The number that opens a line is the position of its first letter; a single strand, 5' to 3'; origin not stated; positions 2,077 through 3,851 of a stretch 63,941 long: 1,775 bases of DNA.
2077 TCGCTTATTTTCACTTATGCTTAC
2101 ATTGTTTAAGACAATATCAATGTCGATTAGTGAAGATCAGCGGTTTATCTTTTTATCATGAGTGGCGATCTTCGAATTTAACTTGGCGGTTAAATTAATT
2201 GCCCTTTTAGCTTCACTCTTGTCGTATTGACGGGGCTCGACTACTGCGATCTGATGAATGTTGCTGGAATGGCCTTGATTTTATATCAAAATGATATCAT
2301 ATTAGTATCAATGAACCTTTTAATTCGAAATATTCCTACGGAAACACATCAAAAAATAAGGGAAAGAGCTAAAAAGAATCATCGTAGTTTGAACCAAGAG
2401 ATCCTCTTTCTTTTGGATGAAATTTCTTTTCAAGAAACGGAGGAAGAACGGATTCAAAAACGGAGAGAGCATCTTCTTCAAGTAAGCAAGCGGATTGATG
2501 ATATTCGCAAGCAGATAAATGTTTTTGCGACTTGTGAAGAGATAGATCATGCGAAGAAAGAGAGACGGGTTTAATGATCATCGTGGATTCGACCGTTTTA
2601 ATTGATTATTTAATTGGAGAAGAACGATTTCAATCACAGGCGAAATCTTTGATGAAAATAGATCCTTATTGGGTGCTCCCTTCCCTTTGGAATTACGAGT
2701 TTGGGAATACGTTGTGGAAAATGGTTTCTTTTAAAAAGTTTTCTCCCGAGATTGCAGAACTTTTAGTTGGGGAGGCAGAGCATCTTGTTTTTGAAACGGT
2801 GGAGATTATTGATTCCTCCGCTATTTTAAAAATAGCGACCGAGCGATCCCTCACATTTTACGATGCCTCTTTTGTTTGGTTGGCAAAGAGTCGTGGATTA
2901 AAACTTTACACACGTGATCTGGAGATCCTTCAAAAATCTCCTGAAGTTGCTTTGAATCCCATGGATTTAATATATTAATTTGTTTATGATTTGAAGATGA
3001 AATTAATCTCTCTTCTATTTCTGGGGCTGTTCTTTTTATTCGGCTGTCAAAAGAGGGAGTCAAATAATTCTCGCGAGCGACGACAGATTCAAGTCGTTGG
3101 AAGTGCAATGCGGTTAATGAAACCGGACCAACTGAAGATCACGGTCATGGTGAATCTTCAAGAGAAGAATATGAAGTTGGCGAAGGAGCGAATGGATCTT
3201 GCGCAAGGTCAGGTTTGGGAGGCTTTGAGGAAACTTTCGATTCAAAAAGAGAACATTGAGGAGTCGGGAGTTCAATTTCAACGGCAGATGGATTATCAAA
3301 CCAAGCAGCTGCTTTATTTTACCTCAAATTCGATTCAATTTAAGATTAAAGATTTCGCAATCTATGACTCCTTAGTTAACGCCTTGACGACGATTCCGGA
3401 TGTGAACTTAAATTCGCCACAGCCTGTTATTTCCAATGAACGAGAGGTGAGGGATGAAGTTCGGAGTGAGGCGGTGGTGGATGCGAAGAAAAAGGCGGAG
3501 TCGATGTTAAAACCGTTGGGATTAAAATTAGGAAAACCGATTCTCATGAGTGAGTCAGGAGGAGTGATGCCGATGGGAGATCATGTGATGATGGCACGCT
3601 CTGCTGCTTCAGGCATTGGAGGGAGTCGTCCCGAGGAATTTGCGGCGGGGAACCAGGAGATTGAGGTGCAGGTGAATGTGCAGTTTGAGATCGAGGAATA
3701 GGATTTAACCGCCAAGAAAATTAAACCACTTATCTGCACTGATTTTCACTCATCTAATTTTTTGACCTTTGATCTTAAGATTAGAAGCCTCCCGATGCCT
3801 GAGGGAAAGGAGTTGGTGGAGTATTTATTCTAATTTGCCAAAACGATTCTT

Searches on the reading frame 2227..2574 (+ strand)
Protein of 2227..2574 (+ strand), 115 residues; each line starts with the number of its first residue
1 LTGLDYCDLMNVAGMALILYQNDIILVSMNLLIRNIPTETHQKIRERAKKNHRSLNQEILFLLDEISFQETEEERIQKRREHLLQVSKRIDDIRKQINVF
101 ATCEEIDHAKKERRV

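Call 53: search_protein_families(library=pfam, proteins=[window:2227-2574:+], max_evalue=0.001)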
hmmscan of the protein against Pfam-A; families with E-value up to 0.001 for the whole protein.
window:2227-2574:+ (115 aa): 2 families
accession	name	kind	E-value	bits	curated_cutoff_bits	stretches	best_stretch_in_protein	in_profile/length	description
PF22513.2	FitA-like_RHH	-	3.8e-11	43.2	27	1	30-65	2-37/39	Antitoxin FitA-like, ribbon-helix-helix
PF03869.20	Arc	-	9.4e-07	29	20.4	1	36-65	11-40/50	Arc-like DNA binding domain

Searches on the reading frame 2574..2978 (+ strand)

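Call 53: search_protein_families(library=pfam, proteins=[window:2574-2978:+], max_evalue=0.001)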
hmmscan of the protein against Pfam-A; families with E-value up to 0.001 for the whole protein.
window:2574-2978:+ (134 aa): 1 family
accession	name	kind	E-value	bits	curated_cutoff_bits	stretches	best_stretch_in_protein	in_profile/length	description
PF01850.27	PIN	-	5.1e-08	34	23.6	1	2-118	1-114/120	PIN domain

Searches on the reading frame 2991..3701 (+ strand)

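Call 53: search_protein_families(library=pfam, proteins=[window:2991-3701:+], max_evalue=0.001)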
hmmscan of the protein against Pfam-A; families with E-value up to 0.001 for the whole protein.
window:2991-3701:+ (236 aa): 1 family
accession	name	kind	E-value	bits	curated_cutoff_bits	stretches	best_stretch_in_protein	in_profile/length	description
PF04402.19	SIMPL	-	1.5e-34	120.5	25.2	1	33-232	1-205/205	Protein of unknown function (DUF541)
